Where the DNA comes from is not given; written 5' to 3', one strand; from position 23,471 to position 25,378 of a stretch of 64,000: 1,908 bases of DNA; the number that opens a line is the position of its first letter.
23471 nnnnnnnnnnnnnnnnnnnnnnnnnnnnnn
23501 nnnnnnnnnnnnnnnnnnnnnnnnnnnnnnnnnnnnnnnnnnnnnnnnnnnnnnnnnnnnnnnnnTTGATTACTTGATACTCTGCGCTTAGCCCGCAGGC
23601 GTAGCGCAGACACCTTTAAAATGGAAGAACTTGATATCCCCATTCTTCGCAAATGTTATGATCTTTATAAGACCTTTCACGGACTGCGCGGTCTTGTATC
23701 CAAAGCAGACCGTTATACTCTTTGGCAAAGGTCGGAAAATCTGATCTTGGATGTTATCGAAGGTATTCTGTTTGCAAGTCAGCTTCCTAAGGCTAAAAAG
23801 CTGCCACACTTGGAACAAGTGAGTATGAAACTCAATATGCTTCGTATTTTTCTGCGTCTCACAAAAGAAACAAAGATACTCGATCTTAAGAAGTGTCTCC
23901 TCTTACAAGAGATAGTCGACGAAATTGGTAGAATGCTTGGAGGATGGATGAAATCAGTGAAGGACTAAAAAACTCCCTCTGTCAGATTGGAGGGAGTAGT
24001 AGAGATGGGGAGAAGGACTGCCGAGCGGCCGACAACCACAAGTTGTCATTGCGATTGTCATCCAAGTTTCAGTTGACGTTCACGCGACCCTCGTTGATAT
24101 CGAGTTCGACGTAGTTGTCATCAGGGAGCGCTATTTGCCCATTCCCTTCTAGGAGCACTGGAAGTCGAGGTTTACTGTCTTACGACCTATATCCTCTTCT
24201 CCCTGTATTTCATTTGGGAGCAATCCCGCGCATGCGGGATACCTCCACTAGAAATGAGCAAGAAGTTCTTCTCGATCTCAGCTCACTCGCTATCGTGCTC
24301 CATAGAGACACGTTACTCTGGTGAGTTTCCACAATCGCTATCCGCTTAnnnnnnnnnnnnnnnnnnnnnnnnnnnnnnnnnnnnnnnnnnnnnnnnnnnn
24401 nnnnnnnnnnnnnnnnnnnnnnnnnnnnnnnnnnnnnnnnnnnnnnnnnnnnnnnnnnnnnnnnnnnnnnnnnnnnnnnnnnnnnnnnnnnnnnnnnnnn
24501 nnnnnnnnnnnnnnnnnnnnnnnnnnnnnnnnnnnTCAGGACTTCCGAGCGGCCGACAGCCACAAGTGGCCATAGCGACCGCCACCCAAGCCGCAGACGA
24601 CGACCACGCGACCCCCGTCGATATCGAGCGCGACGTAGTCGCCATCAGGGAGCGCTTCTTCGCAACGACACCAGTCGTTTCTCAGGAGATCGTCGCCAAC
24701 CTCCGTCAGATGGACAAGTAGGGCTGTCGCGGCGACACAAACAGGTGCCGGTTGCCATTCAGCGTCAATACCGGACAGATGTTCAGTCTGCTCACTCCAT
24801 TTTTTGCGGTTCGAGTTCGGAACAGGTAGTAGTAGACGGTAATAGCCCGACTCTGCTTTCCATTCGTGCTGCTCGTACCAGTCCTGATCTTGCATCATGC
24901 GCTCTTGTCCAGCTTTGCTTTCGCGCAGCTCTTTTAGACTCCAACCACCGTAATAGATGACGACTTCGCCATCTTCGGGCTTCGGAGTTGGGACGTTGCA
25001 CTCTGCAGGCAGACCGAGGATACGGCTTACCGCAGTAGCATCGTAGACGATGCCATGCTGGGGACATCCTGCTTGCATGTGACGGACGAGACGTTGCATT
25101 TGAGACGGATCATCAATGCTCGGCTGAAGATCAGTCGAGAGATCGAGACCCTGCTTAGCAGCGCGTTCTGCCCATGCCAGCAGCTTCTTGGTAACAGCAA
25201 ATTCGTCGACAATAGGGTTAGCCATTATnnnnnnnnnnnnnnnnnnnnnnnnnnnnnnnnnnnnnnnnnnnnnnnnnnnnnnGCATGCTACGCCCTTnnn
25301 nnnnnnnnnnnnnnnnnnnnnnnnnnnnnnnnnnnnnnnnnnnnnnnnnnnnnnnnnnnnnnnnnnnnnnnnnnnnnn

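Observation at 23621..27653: Complete diversity-generating retroelement with two target genes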

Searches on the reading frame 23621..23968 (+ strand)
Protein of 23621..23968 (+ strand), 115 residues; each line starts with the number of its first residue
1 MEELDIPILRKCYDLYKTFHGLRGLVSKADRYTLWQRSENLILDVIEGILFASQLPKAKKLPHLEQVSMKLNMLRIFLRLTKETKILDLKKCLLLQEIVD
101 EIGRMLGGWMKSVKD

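Call 4: search_protein_families(library=pfam, proteins=[window:23621-23968:+], max_evalue=0.1)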
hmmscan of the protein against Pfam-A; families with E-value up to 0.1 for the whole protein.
window:23621-23968:+ (115 aa): 1 family
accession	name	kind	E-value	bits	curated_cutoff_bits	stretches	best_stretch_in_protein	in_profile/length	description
PF22296.2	bAvd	-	1.7e-15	57.9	40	1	9-113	4-107/107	bAvd-like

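Call 8: search_solved_structures(query=window:23621-23968:+, max_evalue=1)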
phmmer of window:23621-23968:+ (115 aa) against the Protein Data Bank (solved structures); distinct sequences matched with E-value up to 1: 2.
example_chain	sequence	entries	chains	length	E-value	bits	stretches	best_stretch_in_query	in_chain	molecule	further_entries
9bht_B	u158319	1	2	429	0.7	13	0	18-70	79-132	CiSeptin-6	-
8tek_T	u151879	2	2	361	0.72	13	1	32-105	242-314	Flagellar associated protein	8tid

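Call 60: search_protein_families(library=ncbifam, proteins=[window:23621-23968:+], max_evalue=0.01)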
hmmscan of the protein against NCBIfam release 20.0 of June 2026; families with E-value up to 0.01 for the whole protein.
window:23621-23968:+ (115 aa): 1 family
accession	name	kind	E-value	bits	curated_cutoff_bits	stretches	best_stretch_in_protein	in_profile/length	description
NF033474.1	DivGenRetAVD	equivalog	8.9e-20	70.9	80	1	7-111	2-104/104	diversity-generating retroelement protein Avd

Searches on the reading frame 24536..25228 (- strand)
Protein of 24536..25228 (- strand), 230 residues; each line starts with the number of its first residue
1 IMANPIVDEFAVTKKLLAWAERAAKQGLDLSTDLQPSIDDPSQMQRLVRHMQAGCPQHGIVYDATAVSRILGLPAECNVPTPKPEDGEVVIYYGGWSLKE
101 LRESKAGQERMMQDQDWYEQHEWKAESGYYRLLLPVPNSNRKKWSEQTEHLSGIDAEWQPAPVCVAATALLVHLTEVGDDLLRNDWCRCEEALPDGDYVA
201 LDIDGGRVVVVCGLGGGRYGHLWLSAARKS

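Call 4: search_protein_families(library=pfam, proteins=[window:24536-25228:-], max_evalue=0.1)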
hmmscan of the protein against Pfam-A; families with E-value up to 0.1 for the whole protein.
window:24536-25228:- (230 aa): 0 families

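Call 9: search_solved_structures(query=window:24536-25228:-, max_evalue=10)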
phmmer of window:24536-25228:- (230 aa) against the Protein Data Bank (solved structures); distinct sequences matched with E-value up to 10: 1.
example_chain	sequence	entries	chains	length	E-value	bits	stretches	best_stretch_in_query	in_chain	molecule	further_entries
2qnl_A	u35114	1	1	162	1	11.7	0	83-124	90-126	Uncharacterized protein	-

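Call 10: find_homologous_proteins(query=window:24536-25228:-, max_evalue=0.001)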
Query window:24536-25228:- (230 aa): 67 proteins with E <= 0.001 among 1132 candidates.
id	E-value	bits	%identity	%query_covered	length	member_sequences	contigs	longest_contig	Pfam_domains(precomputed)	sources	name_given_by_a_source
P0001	1.4e-155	534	100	100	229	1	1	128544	-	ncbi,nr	ncbi:hypothetical protein KKF55_05765 [Patescibacteria group bacterium]|nr:hypothetical protein [Pat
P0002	7.0e-132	456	88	100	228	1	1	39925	-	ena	-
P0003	1.9e-92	327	64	99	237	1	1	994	-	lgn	-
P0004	4.1e-92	326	64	99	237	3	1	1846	-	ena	-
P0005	5.7e-82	293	65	85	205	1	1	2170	-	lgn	-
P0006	2.4e-80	287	61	100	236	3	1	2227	-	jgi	-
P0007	9.9e-72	259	67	74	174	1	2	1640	-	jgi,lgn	-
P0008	1.7e-71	258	55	94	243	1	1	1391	-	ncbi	-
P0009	5.7e-71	256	61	83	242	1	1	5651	-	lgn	-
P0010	6.6e-70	253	56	94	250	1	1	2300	-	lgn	-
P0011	3.8e-69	251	56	94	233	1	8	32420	-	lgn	-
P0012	9.7e-69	249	64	74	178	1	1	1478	-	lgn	-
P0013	1.6e-67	245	63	75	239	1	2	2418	-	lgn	-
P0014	2.4e-67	245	56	94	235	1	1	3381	-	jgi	-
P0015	5.9e-67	243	57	86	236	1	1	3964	-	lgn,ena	-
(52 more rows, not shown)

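Call 18: predict_structure(alignment_id=A1)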
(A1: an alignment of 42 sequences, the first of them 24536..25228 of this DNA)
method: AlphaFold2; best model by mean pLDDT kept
length: 230 residues; sequences in the alignment: 42
mean_pLDDT: 88.0   pTM: 0.77
mean pLDDT of the five models: 88.0, 88.0, 87.9, 87.7, 86.3
residues with pLDDT >= 90: 158; 70-90: 42; 50-70: 24; < 50: 6
segments of 3 or more residues with pLDDT < 50: 1-6
pLDDT, mean of each block of 10 residues (from residue 1): 53 75 74 69 65 66 98 95 95 97 98 92 95 96 96 97 98 97 94 93 97 85 97
secondary structure, 60 per line:
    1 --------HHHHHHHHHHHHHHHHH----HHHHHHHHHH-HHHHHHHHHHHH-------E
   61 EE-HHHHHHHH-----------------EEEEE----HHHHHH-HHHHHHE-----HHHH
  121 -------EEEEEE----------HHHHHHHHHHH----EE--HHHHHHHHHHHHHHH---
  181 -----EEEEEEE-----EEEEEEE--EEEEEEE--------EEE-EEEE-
elements in order: H9-25 H30-39 H41-52 E60-62 H64-71 E89-93 H98-103 H105-110 H117-120 E128-133 H144-154 H163-177 E186-192 E198-204 E207-213 E222-224 E226-229

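Call 23: fold_search(model_id=the predicted structure, library=pdb)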
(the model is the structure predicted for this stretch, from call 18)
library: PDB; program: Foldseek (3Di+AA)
matches with E <= 10: 363; with E <= 0.001: 0
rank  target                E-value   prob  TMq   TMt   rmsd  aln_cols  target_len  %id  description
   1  1sb2_B                3.2e-02  0.96  0.32  0.54   6.1       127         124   12  High resolution Structure determination of rhodocetin (released 2005-02-01)
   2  7qaj_B                5.9e-02  0.77  0.28  0.48   7.9       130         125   12  ZK002 with Anti-angiogenic and Anti-inflamamtory Properties (released 2023-06-14)
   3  3gpr_B                7.1e-02  0.77  0.28  0.47   6.7       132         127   11  Crystal structure of rhodocetin (released 2009-12-15)
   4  8oks_A                8.5e-02  0.96  0.34  0.65   3.8       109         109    6  Crystal structure of Bdellovibrio bacteriovorus Bd2740 C-terminal domain (released 2023-10-25)
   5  8oks_B                9.0e-02  0.97  0.34  0.64   4.0       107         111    4  Crystal structure of Bdellovibrio bacteriovorus Bd2740 C-terminal domain (released 2023-10-25)
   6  7qaj_F                1.8e-01  0.51  0.27  0.46   7.9       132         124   11  ZK002 with Anti-angiogenic and Anti-inflamamtory Properties (released 2023-06-14)
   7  8k8h                  2.9e-01  0.33  0.27  0.12   6.9       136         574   12  Crystal structure of the CysR-CTLD3 fragment of human DEC205 (released 2024-02-28)
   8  8q4e_A                3.3e-01  0.60  0.29  0.47   4.7       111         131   10  Structure of Legionella pneumophila Lcl C-terminal domain (released 2023-12-27)
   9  1tfg                  3.3e-01  0.04  0.12  0.18  13.3       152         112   11  AN UNUSUAL FEATURE REVEALED BY THE CRYSTAL STRUCTURE AT 2.2 ANGSTROMS RESOLUTION OF HUMAN TRANSFORMING GROWTH FACTOR-BET (released 1993-10-31)
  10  3gpr_D                7.7e-01  0.23  0.28  0.47   6.3       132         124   11  Crystal structure of rhodocetin (released 2009-12-15)
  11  1c3a_A                9.3e-01  0.30  0.30  0.47   7.6       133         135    9  CRYSTAL STRUCTURE OF FLAVOCETIN-A FROM THE HABU SNAKE VENOM, A NOVEL CYCLIC TETRAMER OF C-TYPE LECTIN-LIKE HETERODIMER (released 2000-03-06)
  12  2ho5_B                1.1e+00  0.07  0.12  0.10   7.5        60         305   13  Crystal structure of Oxidoreductase, Gfo/Idh/MocA family from Streptococcus pneumoniae (released 2006-09-12)
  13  4xr7_J                1.2e+00  0.01  0.11  0.06  17.5       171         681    9  Structure of the Saccharomyces cerevisiae PAN2-PAN3 core complex (released 2015-01-28)
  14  5thp_E                1.3e+00  0.09  0.22  0.35   9.8       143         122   11  Rhodocetin in complex with the integrin alpha2-A domain (released 2017-08-02)
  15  1tgj                  1.3e+00  0.02  0.11  0.17  13.5       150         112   11  HUMAN TRANSFORMING GROWTH FACTOR-BETA 3, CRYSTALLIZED FROM DIOXANE (released 1997-01-11)
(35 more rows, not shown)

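Call 25: find_related_loci(query=A1, collection=metagenome_contigs, flank=4000)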
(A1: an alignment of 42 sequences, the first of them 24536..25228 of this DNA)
Query A1 (230 aa) in metagenome_contigs; peptide patterns used: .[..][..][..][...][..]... (x = any residue, [..] = any of these).
84 stretches matched a pattern; 27 encode a relative of the query (tblastn E <= 1e-3); 27 distinct loci.
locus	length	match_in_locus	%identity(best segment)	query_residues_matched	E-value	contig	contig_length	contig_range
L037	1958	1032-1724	64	2-229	4e-102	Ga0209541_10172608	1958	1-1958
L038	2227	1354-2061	61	2-230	2e-88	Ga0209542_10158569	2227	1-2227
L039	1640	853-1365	67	59-229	3e-79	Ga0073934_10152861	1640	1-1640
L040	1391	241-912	55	14-229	5e-80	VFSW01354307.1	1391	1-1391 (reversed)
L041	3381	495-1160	56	14-230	4e-72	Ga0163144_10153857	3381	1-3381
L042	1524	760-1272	64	59-229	3e-70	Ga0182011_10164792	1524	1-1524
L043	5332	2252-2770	61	60-230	9e-66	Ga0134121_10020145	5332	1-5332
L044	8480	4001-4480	64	54-210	1e-64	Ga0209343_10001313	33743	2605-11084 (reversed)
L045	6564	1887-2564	49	1-230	5e-63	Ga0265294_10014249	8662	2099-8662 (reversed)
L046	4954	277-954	49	1-230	5e-63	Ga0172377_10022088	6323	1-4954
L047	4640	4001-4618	50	1-210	2e-59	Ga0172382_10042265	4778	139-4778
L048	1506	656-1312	48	14-230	5e-54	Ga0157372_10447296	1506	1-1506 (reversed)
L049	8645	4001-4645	41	14-230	6e-43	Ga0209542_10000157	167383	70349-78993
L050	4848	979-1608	41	14-230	2e-42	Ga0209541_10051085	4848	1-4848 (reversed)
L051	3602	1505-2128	41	21-230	7e-40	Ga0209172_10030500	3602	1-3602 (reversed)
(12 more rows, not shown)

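Call 55: find_encoding_contigs(protein=P0002, flank=5000, max_places=3)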
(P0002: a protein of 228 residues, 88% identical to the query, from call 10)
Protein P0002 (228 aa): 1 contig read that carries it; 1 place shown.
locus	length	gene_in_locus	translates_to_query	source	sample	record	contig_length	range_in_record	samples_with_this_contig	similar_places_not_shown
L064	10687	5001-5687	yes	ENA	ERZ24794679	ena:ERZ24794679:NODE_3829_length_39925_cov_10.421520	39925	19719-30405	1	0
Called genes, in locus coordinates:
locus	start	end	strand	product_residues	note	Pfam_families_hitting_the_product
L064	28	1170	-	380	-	PF22660:RS_preATP-grasp-like, PF02222:ATP-grasp, PF02786:CPSase_L_D2, PF07478:Dala_Dala_lig_C, PF21244:PurT_C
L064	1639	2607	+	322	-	PF07508:Recombinase, PF13408:Zn_ribbon_recom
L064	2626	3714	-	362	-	PF00078:RVT_1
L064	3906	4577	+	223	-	-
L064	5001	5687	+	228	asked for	-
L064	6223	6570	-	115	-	PF22296:bAvd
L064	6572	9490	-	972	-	PF04313:HSDR_N (weak), PF02384:N6_Mtase, PF20473:MmeI_Mtase, PF07669:Eco57I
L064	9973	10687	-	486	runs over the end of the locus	PF11074:DUF2779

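Call 60: search_protein_families(library=ncbifam, proteins=[window:24536-25228:-], max_evalue=0.01)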
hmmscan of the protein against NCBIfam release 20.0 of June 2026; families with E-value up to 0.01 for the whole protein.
window:24536-25228:- (230 aa): 1 family
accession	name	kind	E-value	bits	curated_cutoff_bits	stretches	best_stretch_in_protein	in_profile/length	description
NF041914.1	HVO_2523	equivalog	0.0029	17.5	60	1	49-64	13-28/33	HVO_2523 family zinc finger protein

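Call 76: fold_search(model_id=the predicted structure, library=viral)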
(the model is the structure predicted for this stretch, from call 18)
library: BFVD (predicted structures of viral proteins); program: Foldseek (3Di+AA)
matches with E <= 10: 312; with E <= 0.001: 0
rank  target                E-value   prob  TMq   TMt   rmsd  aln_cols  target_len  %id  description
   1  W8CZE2                1.7e-01  0.25  0.19  0.11  12.2       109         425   13  Putative virion structural protein [Erwinia phage PhiEaH1]
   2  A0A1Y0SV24            1.9e-01  0.13  0.18  0.11  12.3       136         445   16  Virion structural protein [Pseudomonas phage Noxifer]
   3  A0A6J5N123            2.3e-01  0.63  0.22  0.27   3.7        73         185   12  DUF1566 domain-containing protein [uncultured Caudovirales phage]
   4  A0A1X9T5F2            2.4e-01  0.82  0.32  0.11   3.4       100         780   11  C-type lectin protein [Ranid herpesvirus 3]
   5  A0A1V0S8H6            4.2e-01  0.15  0.28  0.34  19.1       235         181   10  SWPV1-001 [Shearwaterpox virus]
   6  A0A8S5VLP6            4.4e-01  0.47  0.29  0.49   4.8       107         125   12  (no name in the UniProt tables at hand)
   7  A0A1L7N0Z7            4.7e-01  0.06  0.14  0.17  12.3       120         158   10  Uncharacterized protein [Ralstonia phage RP12]
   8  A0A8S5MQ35            5.0e-01  0.08  0.11  0.15   9.3        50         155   18  Uncharacterized protein [Podoviridae sp. ctUS21]
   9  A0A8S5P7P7            5.7e-01  0.13  0.16  0.10  11.4        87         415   15  Uncharacterized protein [Podoviridae sp. ctU7u6]
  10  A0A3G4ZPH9            5.7e-01  0.02  0.12  0.14  17.7       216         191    8  Uncharacterized protein [Barrevirus sp.]
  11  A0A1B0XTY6            6.0e-01  0.03  0.08  0.04  10.2        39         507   13  (no name in the UniProt tables at hand)
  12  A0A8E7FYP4            6.8e-01  0.03  0.13  0.13  17.1       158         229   12  (no name in the UniProt tables at hand)
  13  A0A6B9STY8            7.7e-01  0.08  0.12  0.19  10.3        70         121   13  Uncharacterized protein [Butyrivibrio phage Idris]
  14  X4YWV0                9.8e-01  0.02  0.10  0.11  13.1        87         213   15  Uncharacterized protein [Lactococcus phage P162]
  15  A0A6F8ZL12            1.0e+00  0.14  0.11  0.32   5.0        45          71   20  Uncharacterized protein [Xylella phage Cota]
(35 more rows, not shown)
